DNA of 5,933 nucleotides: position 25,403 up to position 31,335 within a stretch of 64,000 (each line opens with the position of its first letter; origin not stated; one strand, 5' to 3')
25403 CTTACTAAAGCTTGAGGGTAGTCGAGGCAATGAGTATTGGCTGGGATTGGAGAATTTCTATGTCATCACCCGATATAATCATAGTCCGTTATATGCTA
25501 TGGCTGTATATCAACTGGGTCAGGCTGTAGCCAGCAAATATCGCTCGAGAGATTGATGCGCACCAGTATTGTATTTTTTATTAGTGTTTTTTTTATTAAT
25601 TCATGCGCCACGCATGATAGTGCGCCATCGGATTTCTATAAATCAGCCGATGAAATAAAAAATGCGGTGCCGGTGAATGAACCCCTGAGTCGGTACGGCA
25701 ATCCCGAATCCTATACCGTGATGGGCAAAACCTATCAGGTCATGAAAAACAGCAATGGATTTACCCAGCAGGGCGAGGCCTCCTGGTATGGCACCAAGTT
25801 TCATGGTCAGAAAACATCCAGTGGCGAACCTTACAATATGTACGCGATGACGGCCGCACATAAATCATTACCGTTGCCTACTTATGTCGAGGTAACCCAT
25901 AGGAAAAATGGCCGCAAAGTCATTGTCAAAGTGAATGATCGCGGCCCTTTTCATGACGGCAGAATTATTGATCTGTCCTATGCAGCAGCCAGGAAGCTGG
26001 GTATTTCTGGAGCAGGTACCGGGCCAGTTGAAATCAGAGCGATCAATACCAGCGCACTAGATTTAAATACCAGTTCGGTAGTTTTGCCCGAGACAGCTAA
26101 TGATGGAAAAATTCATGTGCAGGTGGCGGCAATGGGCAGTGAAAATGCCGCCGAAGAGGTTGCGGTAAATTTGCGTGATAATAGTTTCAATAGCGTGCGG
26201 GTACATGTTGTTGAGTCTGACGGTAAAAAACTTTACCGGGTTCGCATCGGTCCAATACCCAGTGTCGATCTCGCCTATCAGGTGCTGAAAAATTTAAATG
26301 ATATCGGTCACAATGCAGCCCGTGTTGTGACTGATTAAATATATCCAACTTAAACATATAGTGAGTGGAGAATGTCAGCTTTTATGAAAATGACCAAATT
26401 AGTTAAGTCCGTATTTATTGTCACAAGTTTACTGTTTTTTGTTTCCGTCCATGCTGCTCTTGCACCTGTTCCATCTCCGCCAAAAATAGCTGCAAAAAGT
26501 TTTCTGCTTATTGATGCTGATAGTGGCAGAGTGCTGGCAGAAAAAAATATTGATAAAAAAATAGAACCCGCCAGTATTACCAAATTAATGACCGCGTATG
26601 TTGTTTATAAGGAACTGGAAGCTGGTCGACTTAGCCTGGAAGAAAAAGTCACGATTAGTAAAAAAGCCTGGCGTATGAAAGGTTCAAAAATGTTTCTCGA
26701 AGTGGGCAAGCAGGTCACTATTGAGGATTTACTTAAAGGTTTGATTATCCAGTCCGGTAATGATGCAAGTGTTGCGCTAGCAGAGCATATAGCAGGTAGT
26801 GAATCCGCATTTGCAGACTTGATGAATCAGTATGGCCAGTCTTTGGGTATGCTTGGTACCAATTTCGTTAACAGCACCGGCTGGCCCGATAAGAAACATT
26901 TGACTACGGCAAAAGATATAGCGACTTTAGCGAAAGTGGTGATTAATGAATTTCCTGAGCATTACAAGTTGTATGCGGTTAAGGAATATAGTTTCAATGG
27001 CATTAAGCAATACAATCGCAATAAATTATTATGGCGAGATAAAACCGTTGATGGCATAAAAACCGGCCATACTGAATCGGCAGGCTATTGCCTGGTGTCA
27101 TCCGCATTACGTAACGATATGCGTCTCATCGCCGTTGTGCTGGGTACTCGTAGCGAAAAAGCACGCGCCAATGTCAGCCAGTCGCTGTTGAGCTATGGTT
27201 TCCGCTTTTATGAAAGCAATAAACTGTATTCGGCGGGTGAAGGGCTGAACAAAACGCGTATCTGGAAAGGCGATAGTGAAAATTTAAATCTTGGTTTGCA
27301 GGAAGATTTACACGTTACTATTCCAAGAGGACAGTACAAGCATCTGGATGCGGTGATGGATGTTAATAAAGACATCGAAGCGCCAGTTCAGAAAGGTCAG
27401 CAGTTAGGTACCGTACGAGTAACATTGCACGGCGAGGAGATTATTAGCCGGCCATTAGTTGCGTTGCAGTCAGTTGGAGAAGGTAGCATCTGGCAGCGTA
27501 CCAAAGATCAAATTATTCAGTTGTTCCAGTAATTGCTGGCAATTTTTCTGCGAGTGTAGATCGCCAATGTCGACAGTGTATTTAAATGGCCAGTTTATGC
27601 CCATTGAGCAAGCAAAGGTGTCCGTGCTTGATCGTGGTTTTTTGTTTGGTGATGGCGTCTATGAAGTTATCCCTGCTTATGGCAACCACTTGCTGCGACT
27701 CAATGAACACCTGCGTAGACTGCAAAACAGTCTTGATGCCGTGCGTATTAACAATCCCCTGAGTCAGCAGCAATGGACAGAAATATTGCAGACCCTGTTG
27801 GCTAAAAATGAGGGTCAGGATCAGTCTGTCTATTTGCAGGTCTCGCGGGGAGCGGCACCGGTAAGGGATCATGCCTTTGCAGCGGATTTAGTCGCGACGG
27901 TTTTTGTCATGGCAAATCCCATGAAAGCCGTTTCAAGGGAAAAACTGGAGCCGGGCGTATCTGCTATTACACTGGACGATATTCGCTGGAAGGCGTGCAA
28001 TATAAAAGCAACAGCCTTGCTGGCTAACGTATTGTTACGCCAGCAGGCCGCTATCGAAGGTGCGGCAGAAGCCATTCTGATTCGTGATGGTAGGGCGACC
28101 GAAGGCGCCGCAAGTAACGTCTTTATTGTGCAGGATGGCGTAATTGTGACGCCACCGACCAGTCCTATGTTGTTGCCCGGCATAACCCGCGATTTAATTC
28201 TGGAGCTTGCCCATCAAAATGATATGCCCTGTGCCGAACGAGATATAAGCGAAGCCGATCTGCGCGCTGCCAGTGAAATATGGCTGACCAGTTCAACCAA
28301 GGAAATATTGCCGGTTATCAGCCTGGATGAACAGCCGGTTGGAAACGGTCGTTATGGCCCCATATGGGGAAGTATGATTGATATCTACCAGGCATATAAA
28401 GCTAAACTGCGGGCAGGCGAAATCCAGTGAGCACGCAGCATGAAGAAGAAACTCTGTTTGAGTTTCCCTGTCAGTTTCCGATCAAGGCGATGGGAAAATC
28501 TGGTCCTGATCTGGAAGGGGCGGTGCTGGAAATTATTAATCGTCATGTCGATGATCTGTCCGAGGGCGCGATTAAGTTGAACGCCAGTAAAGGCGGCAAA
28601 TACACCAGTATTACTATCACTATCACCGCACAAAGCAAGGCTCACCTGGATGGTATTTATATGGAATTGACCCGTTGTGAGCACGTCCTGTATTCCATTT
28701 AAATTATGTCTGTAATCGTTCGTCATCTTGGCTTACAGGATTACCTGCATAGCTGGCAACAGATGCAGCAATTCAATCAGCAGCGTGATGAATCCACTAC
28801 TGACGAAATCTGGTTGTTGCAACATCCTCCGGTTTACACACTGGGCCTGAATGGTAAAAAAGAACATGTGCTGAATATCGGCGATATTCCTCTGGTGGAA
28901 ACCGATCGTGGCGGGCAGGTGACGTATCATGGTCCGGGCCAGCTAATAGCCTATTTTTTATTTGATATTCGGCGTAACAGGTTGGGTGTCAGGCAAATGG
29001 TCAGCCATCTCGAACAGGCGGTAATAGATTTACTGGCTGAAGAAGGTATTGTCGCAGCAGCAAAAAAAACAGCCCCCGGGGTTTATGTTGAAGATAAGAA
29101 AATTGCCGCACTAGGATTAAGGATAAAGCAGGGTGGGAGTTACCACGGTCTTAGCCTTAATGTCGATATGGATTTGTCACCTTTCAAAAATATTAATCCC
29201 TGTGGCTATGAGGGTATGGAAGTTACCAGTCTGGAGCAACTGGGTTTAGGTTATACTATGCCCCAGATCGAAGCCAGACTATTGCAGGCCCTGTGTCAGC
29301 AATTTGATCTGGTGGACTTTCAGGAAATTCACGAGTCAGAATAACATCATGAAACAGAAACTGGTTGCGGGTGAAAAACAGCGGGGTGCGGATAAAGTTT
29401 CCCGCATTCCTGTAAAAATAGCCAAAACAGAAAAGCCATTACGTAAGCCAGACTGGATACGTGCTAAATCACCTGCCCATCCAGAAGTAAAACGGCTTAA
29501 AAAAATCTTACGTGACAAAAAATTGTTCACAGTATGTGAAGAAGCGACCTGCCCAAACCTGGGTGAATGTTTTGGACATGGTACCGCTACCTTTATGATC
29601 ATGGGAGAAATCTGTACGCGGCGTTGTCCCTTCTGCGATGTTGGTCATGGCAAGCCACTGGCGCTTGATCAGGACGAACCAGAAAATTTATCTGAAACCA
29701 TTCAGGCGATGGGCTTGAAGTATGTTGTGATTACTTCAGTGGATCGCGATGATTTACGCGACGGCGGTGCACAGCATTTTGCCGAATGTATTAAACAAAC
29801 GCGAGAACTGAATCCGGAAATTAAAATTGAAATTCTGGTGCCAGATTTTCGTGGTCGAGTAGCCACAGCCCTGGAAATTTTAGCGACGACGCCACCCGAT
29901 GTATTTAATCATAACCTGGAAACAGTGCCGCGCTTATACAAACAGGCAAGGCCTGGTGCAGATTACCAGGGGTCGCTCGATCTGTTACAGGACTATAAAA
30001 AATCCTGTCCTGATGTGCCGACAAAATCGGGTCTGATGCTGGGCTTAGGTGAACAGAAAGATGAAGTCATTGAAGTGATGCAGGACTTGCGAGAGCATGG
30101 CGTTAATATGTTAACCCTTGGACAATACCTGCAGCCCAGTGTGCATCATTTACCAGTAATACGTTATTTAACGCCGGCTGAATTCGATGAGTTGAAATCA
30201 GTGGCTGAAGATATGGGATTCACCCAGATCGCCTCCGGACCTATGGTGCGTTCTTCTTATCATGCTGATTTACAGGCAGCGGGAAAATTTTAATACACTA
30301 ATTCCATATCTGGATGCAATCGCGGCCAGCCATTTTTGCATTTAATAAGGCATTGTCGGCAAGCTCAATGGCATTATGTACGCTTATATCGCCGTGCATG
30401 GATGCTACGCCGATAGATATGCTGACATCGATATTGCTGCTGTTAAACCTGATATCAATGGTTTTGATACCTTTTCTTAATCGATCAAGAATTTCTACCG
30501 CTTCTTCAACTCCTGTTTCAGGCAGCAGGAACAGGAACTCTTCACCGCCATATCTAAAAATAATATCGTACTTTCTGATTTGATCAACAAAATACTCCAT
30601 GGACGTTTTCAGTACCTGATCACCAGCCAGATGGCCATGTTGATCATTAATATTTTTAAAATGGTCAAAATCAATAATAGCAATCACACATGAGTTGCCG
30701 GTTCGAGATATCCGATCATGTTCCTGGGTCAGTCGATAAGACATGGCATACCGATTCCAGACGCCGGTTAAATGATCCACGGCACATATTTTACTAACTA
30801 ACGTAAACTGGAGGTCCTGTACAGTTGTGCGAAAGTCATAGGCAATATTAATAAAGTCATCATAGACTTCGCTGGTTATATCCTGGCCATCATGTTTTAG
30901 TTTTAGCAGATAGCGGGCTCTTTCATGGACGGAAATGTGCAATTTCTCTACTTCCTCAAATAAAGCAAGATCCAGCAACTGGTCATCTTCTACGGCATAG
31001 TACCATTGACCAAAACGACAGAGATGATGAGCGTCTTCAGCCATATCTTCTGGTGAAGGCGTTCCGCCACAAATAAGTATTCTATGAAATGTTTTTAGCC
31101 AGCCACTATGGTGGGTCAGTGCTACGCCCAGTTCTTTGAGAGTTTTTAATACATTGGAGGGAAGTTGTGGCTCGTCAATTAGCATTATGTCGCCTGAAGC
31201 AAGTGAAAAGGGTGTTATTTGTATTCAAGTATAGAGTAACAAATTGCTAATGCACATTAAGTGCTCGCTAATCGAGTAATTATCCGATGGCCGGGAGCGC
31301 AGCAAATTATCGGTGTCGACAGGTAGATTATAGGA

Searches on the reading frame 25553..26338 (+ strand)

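Call 29: search_protein_families(library=pfam, proteins=[window:25553-26338:+], max_evalue=0.001)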
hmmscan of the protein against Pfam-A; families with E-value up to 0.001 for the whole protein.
window:25553-26338:+ (261 aa): 2 families
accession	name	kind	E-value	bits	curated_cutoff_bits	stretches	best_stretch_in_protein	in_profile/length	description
PF03330.24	DPBB_1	-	3.2e-29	101.4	28.8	1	71-161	1-83/83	Lytic transglycolase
PF05036.18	SPOR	-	2.1e-11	44.4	21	1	185-254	3-71/76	SPOR domain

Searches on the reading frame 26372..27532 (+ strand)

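Call 29: search_protein_families(library=pfam, proteins=[window:26372-27532:+], max_evalue=0.001)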
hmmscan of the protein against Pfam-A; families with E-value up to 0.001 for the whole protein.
window:26372-27532:+ (386 aa): 4 families
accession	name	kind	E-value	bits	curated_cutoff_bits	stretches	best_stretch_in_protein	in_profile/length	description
PF00768.25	Peptidase_S11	-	4e-85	285.5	27.6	1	34-260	5-238/239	D-alanyl-D-alanine carboxypeptidase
PF07943.18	PBP5_C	-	5.3e-24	84.6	21.2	1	280-369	1-90/91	Penicillin-binding protein 5, C-terminal domain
PF13354.11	Beta-lactamase2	-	1.7e-17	63.9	22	1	44-192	2-148/214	Beta-lactamase enzyme family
PF00144.29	Beta-lactamase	-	7.3e-06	25.8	27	1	65-121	51-100/329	Beta-lactamase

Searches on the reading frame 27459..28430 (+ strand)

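Call 64: search_protein_families(library=pfam, proteins=[window:27459-28430:+], max_evalue=0.00001)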
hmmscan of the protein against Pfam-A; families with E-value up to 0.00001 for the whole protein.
window:27459-28430:+ (323 aa): 1 family
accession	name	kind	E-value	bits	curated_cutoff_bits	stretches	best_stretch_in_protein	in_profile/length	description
PF01063.24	Aminotran_4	-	3.6e-51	174.6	28.5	1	66-288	1-222/223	Amino-transferase class IV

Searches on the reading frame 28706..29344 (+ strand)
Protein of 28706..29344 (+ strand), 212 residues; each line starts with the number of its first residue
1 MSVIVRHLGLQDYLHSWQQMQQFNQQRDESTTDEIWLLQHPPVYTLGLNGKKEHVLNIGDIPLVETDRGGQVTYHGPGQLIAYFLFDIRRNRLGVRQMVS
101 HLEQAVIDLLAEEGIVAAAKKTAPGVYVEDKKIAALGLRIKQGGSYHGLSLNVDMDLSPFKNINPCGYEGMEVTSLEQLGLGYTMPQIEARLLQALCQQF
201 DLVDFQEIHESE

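Call 64: search_protein_families(library=pfam, proteins=[window:28706-29344:+], max_evalue=0.00001)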
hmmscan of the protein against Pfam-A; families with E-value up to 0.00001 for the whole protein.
window:28706-29344:+ (212 aa): 1 family
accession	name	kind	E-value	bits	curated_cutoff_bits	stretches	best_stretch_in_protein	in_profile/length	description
PF21948.1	LplA-B_cat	-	2.5e-40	139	27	1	12-196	1-199/200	Lipoyl protein ligase A/B catalytic domain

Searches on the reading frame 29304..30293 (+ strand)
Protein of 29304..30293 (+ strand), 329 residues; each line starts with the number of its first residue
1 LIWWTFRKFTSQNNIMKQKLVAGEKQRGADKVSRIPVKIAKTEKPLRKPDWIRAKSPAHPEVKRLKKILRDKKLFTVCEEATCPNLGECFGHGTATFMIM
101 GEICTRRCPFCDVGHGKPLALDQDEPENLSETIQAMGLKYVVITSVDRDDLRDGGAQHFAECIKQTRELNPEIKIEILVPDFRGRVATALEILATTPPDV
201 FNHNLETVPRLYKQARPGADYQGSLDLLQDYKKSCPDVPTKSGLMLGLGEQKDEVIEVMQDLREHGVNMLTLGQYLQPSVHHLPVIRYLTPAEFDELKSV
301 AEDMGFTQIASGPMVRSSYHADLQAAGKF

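Call 64: search_protein_families(library=pfam, proteins=[window:29304-30293:+], max_evalue=0.00001)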
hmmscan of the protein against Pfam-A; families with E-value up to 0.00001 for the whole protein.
window:29304-30293:+ (329 aa): 2 families
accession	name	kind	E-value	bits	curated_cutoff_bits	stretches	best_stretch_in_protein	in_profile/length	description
PF04055.27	Radical_SAM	-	1.6e-23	84.1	29.5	1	98-262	1-166/166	Radical SAM superfamily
PF16881.10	LIAS_N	-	1.7e-07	32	27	1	36-83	50-96/96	N-terminal domain of lipoyl synthase of Radical_SAM family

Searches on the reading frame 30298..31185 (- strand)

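Call 64: search_protein_families(library=pfam, proteins=[window:30298-31185:-], max_evalue=0.00001)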
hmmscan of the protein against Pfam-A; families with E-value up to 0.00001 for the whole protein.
window:30298-31185:- (295 aa): 2 families
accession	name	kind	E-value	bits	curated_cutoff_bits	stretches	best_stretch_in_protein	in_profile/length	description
PF00990.26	GGDEF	-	1e-40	139.6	23.8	1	135-289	2-160/161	Diguanylate cyclase, GGDEF domain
PF13682.11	CZB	-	5.2e-11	43.2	29.4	1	26-91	1-61/64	Chemoreceptor zinc-binding domain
